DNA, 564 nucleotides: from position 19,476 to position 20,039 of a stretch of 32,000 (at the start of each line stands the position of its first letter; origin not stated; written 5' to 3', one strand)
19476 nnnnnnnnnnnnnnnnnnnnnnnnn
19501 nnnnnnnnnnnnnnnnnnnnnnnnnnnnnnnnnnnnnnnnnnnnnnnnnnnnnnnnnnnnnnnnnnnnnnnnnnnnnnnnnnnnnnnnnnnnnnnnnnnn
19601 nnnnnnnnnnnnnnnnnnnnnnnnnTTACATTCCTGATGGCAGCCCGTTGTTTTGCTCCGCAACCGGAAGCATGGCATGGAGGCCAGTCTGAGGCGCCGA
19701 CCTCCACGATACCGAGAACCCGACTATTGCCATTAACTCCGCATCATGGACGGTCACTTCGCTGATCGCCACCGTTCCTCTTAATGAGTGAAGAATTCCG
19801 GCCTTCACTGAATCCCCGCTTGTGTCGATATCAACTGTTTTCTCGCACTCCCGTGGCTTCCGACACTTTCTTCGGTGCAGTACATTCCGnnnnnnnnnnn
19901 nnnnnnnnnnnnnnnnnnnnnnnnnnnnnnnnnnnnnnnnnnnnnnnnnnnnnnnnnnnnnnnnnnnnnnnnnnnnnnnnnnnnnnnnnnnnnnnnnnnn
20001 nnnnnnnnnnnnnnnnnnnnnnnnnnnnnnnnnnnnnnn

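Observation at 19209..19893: The long ureABC P3 leader looks like the fossil of two LivG/LivF (UrtD/UrtE)-type ABC ATPase genes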

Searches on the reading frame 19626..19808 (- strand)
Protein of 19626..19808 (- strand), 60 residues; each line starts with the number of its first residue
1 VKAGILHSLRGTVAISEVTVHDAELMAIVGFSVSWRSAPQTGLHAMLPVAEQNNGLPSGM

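Call 27: list_cluster_members(proteins=[window:19626-19808:-, window:19289-19453:-, window:19425-19616:-, window:19555-19707:-, window:16714-18423:-])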
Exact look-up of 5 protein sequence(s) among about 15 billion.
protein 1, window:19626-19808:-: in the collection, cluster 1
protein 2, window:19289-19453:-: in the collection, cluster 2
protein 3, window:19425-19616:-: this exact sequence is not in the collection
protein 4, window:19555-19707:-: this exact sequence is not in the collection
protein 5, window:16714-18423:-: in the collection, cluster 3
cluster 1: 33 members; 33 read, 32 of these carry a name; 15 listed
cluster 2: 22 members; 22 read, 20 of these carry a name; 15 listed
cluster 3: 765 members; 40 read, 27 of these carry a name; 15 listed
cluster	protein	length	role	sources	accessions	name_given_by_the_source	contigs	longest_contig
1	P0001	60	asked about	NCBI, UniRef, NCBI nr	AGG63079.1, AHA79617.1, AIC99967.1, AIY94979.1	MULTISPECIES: transporter substrate-binding protein [Bacillus] | Transporter substrate-binding protein n=2 Tax=Bacillus subtilis subsp. subtilis ...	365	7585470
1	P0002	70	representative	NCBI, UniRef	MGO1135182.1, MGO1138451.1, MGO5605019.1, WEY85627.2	hypothetical protein ACTOTR_06580 [Bacillus subtilis] | Transporter substrate-binding protein n=1 Tax=Bacillus subtilis TaxID=1423 ...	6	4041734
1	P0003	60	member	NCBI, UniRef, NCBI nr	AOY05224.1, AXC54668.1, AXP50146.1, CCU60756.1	transporter substrate-binding protein [Bacillus subtilis] | transporter substrate-binding protein n=1 Tax=Bacillus TaxID=1386 RepID=UPI0004A57ABE | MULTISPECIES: transporter substrate-binding protein [Bacillus]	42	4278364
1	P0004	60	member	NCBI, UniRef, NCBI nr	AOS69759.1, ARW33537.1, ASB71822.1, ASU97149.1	hypothetical protein CJZ71_09845 [Bacillus subtilis] | transporter substrate-binding protein n=1 Tax=Bacillus subtilis TaxID=1423 ... | transporter substrate-binding protein [Bacillus subtilis]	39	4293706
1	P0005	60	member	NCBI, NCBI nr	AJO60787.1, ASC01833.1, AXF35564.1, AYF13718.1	hypothetical protein J7W01_19085 [Bacillus subtilis] | hypothetical protein QF06_16740 [Bacillus sp. YP1]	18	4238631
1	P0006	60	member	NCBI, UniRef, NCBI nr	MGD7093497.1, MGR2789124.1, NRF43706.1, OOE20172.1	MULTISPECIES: transporter substrate-binding protein [Bacillus] | transporter substrate-binding protein n=1 Tax=Bacillus TaxID=1386 RepID=UPI00092F1897 | transporter substrate-binding protein [Bacillus subtilis]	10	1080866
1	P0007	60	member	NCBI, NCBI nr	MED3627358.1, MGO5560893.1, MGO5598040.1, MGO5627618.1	hypothetical protein ACTOS9_19325 [Bacillus subtilis] | transporter substrate-binding protein [Bacillus subtilis]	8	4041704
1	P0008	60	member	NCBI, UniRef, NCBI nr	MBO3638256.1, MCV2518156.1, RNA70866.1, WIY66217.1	hypothetical protein EAI05_17845 [Bacillus subtilis] | transporter substrate-binding protein n=2 Tax=Bacillus subtilis TaxID=1423 ... | transporter substrate-binding protein [Bacillus subtilis]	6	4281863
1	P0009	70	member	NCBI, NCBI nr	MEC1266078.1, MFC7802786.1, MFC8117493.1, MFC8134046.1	hypothetical protein ACFRGK_07860 [Bacillus subtilis] | hypothetical protein [Bacillus subtilis]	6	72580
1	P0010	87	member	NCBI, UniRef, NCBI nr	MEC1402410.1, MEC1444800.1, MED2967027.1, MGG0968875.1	ABC transporter [Bacillus subtilis] | ABC transporter n=1 Tax=Bacillus subtilis TaxID=1423 RepID=UPI00202A0BA1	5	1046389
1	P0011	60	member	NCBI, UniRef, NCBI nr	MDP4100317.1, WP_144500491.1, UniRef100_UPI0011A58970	MAG: transporter substrate-binding protein [Bacillota bacterium] | transporter substrate-binding protein n=1 Tax=Bacillus TaxID=1386 RepID=UPI0011A58970 | transporter substrate-binding protein [Bacillus subtilis]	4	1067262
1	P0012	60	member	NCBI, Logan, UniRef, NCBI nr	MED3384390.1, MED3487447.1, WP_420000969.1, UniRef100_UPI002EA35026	hypothetical protein [Bacillus subtilis] | hypothetical protein n=1 Tax=Bacillus subtilis TaxID=1423 RepID=UPI002EA35026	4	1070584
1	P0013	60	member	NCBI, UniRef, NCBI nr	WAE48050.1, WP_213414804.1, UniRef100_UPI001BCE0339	transporter substrate-binding protein [Bacillus subtilis] | transporter substrate-binding protein n=1 Tax=Bacillus subtilis TaxID=1423 ...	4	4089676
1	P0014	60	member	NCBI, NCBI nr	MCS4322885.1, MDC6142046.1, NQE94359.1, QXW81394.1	transporter substrate-binding protein [Bacillus subtilis]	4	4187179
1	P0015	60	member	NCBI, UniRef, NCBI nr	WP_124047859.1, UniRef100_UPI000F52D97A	transporter substrate-binding protein [Bacillus subtilis] | transporter substrate-binding protein n=1 Tax=Bacillus subtilis TaxID=1423 ...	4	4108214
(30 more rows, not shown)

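Call 34: find_encoding_contigs(protein=P0010, flank=3000, max_places=2)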
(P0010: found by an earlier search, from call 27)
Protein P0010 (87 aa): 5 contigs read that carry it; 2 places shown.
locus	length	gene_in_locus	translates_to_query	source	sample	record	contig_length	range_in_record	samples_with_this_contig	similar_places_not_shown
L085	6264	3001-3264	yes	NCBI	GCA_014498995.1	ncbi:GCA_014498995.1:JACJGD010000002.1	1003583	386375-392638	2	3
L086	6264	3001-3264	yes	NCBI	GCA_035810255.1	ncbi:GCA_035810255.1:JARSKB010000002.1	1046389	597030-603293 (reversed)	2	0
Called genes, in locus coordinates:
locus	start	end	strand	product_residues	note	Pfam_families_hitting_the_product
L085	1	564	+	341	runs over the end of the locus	PF04055:Radical_SAM, PF06463:Mob_synth_C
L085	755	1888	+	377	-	PF18801:RapH_N, PF13176:TPR_7 (faint), PF13432:TPR_16 (faint), PF17874:TPR_MalT, PF13424:TPR_12, PF00515:TPR_1, PF07719:TPR_2 (weak), PF13181:TPR_8 (weak), +2 more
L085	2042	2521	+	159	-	-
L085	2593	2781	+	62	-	PF05532:CsbD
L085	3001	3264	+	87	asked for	-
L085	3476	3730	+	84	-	-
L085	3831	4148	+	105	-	PF00547:Urease_gamma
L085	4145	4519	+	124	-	PF00699:Urease_beta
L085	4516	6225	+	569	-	PF00449:Urease_alpha, PF07969:Amidohydro_3 (faint), PF01979:Amidohydro_1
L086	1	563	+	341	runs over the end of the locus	PF04055:Radical_SAM, PF06463:Mob_synth_C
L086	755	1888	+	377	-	PF18801:RapH_N, PF12895:ANAPC3 (faint), PF13176:TPR_7 (faint), PF17874:TPR_MalT, PF13424:TPR_12, PF00515:TPR_1, PF07719:TPR_2 (weak), PF13181:TPR_8 (weak), +3 more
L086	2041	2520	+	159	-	-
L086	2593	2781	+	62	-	PF05532:CsbD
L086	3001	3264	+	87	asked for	-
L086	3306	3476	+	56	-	-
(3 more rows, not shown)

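Call 35: find_encoding_contigs(protein=P0002, flank=3000, max_places=2)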
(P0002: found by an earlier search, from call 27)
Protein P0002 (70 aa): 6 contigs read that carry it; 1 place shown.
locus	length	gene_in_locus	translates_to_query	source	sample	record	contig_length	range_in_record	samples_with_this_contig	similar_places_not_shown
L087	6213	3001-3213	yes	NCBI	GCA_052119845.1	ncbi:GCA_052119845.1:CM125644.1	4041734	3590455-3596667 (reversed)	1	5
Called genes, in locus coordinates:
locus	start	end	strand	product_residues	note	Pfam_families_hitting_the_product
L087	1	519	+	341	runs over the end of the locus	PF04055:Radical_SAM, PF06463:Mob_synth_C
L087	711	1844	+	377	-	PF18801:RapH_N, PF13176:TPR_7 (faint), PF13432:TPR_16 (faint), PF17874:TPR_MalT, PF13424:TPR_12, PF00515:TPR_1, PF07719:TPR_2 (weak), PF13181:TPR_8 (weak), +2 more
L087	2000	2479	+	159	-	-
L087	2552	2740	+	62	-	PF05532:CsbD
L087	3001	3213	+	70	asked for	-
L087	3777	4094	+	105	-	PF00547:Urease_gamma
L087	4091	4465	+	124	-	PF00699:Urease_beta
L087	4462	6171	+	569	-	PF00449:Urease_alpha, PF07969:Amidohydro_3 (faint), PF01979:Amidohydro_1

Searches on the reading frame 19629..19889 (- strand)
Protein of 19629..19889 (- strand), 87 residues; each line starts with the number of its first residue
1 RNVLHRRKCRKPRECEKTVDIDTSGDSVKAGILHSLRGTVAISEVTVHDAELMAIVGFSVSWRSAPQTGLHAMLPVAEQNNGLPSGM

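Call 7: search_protein_families(library=ncbifam, max_evalue=10, proteins=[window:19629-19889:-])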
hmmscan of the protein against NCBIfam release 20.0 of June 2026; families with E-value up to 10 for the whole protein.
seq(87 aa): 1 family
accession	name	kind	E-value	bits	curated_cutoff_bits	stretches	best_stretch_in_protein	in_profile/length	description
TIGR03407.1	urea_ABC_UrtA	exception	2e-08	33.5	492.75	1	28-55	1-28/361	urea ABC transporter substrate-binding protein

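Call 8: search_protein_families(library=pfam, max_evalue=10, proteins=[window:19629-19889:-])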
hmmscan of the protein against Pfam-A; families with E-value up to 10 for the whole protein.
seq(87 aa): 3 families
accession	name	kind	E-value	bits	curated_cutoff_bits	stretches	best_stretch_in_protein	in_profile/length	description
PF13433.12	Peripla_BP_5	-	8.6e-05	22.2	27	1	28-55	1-28/363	Periplasmic binding protein domain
PF13740.12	ACT_6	-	0.014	15.7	23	1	31-83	21-71/76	ACT domain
PF11987.13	IF-2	-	0.036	14.4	27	1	24-64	50-90/117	Translation-initiation factor 2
